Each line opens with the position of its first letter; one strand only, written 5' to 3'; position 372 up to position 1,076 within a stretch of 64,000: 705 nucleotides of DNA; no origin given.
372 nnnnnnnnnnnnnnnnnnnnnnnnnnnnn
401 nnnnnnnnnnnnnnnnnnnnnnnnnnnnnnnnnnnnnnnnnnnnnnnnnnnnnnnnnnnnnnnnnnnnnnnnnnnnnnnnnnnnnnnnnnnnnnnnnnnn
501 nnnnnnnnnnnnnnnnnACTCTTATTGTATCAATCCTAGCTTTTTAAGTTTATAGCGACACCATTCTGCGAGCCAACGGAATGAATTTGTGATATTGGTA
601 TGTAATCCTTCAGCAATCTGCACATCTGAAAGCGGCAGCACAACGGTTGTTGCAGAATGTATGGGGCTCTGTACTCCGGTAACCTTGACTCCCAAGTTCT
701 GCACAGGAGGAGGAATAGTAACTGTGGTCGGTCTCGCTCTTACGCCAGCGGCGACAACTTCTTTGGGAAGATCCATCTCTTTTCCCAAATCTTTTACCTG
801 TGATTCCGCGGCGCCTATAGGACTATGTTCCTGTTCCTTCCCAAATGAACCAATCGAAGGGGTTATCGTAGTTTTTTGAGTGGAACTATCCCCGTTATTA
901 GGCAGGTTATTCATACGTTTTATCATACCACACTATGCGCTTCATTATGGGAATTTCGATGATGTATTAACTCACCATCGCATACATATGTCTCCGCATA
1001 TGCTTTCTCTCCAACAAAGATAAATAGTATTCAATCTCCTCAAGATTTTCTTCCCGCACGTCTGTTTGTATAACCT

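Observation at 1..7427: Cobalamin island with a duplicated riboswitch-like leader; one copy controls an uncharacterised acidic 561-aa protein operon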

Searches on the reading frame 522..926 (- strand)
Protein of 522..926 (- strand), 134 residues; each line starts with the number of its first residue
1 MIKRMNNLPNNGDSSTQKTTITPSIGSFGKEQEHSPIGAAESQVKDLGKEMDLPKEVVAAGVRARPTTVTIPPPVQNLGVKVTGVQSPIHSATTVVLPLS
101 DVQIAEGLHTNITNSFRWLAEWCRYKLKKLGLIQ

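Call 11: search_protein_families(library=pfam, proteins=[window:522-926:-], max_evalue=0.01)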
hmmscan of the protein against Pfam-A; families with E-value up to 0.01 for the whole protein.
window:522-926:- (134 aa): 0 families

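Call 25: search_protein_families(library=ncbifam, proteins=[window:522-926:-], max_evalue=0.01)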
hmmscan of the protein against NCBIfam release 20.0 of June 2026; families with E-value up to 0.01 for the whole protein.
window:522-926:- (134 aa): 0 families

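Call 80: search_protein_families(library=padloc, proteins=[window:522-926:-], max_evalue=0.01)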
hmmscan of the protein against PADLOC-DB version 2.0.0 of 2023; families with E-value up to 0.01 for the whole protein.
window:522-926:- (134 aa): 0 families

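Call 105: find_homologous_proteins(query=window:522-926:-, max_evalue=0.001)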
Query window:522-926:- (134 aa): 21 proteins with E <= 0.001 among 30 candidates.
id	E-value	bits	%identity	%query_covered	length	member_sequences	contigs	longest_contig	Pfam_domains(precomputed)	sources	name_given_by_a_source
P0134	9.7e-80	283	100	97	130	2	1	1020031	-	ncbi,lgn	ncbi:MAG: hypothetical protein WAV51_04305 [Microgenomates group bacterium]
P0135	1.0e-64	234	86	97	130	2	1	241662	-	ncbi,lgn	-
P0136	3.7e-63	229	81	100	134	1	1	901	-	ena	-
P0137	7.8e-60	219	78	100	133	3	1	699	-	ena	-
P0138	4.0e-59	216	78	97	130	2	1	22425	-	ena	-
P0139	2.4e-58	214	78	97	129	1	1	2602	-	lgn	-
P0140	4.9e-57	210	76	97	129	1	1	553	-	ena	-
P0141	9.0e-56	206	76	97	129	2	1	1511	-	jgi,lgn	-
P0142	1.4e-55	205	75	97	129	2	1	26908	-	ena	-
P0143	2.1e-55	204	73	97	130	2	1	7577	-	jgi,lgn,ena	-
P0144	7.7e-55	202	74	97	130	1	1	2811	-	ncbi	-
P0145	1.8e-53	198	70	100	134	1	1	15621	-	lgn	-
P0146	7.7e-53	196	71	100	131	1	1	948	-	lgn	-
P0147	1.5e-51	192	71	97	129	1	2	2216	-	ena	-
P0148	6.7e-50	187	68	97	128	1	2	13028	-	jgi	-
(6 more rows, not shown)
